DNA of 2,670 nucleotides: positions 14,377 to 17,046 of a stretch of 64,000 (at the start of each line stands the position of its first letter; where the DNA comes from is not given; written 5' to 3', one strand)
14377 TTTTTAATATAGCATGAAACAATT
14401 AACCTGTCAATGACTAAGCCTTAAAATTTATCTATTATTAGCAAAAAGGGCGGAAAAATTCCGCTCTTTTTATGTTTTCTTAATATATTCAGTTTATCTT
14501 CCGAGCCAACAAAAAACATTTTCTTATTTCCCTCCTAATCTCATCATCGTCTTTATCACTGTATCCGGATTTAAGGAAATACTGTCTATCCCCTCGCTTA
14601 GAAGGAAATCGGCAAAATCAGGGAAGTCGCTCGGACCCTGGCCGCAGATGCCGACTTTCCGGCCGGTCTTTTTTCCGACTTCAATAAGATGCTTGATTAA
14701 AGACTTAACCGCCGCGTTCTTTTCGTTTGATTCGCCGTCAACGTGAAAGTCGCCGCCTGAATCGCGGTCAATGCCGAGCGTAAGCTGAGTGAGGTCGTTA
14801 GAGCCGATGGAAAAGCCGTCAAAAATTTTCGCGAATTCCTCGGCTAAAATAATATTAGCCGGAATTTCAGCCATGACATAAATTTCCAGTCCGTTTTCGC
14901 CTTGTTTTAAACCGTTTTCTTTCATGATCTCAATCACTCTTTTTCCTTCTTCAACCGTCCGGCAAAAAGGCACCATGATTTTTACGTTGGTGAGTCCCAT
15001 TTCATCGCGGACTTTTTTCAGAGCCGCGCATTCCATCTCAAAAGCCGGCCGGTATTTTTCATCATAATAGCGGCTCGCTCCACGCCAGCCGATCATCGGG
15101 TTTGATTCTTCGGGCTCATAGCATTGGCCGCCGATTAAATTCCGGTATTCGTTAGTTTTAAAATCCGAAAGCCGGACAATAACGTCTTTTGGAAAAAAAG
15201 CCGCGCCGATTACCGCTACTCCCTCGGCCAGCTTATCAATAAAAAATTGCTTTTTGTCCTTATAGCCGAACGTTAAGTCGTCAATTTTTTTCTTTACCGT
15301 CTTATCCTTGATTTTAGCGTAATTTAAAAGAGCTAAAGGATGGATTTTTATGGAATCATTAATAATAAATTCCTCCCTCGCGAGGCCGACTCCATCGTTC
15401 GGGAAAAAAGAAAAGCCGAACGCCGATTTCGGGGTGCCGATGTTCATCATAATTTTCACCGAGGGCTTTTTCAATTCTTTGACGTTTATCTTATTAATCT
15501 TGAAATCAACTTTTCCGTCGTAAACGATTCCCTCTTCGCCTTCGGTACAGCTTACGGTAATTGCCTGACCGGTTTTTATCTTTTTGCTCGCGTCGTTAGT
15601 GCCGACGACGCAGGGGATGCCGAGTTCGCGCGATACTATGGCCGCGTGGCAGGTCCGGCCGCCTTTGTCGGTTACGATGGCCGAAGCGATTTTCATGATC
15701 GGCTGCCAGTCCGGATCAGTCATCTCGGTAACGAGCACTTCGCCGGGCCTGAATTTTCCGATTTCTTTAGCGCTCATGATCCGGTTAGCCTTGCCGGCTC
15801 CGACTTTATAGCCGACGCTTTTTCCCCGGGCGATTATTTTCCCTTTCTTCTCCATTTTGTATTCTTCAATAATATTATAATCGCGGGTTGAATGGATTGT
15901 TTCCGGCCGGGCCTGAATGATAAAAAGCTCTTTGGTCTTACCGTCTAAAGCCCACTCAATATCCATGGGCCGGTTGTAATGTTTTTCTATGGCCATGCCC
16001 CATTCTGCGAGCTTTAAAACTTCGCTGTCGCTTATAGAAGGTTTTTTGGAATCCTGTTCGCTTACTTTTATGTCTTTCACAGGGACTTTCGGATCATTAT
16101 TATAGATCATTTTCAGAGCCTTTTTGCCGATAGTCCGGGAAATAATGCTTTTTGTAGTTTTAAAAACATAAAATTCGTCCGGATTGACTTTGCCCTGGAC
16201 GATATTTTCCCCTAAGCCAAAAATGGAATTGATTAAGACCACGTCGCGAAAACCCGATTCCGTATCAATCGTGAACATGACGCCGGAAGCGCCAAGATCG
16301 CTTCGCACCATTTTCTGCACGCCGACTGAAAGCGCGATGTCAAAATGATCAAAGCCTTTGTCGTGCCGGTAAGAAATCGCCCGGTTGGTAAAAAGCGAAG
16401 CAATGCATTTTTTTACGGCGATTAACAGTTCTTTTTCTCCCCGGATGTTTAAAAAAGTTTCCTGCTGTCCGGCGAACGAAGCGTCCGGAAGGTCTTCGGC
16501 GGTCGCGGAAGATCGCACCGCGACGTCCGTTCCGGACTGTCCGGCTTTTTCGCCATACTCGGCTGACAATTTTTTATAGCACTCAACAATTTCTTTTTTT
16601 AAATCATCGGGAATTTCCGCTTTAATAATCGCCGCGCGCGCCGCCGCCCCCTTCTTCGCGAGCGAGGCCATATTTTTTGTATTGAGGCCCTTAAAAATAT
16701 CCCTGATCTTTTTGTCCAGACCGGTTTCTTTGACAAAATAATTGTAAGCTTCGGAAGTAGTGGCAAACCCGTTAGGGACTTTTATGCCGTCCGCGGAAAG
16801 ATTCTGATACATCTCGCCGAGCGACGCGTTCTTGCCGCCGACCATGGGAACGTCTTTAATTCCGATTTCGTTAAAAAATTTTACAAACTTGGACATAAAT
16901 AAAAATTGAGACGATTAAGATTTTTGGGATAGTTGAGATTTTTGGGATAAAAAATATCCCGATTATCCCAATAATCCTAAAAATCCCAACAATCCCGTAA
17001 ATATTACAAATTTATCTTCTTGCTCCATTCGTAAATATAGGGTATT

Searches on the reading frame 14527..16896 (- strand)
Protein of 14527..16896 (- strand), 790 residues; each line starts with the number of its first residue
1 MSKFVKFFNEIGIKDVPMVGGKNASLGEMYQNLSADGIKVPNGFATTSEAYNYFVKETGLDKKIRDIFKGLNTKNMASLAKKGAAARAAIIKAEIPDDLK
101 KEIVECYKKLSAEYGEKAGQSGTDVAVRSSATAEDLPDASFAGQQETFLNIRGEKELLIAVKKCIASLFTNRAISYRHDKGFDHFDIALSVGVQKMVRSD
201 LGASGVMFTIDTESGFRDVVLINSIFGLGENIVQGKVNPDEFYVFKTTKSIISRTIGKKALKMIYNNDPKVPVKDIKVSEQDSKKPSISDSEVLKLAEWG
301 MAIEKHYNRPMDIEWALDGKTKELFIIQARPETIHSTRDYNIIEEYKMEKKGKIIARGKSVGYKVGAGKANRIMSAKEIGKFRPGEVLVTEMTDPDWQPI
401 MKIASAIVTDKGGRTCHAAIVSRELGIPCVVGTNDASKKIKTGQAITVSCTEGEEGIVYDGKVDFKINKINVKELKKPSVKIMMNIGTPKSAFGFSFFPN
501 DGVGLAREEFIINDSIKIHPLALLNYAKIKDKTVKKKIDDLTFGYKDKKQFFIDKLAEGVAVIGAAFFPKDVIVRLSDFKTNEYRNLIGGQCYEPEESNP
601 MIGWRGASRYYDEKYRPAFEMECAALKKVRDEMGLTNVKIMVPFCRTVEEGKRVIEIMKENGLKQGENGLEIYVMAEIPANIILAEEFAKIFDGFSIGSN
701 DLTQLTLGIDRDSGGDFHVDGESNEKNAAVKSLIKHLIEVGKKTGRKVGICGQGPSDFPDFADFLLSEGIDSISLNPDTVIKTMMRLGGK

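Call 60: search_protein_families(library=pfam, proteins=[window:14527-16896:-], max_evalue=0.00001)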
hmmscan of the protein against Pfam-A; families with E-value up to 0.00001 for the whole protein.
window:14527-16896:- (790 aa): 3 families
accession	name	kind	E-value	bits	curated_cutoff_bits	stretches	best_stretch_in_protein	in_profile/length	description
PF01326.24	PPDK_N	-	2.4e-125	418.7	27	1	17-350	2-327/328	Pyruvate phosphate dikinase, AMP/ATP-binding domain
PF02896.24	PEP-utilizers_C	-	7.3e-57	193.2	22.8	1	476-784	16-285/293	PEP-utilising enzyme, PEP-binding domain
PF00391.29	PEP-utilizers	-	4.6e-27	93.9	23.1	1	382-453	1-72/72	PEP-utilising enzyme, mobile domain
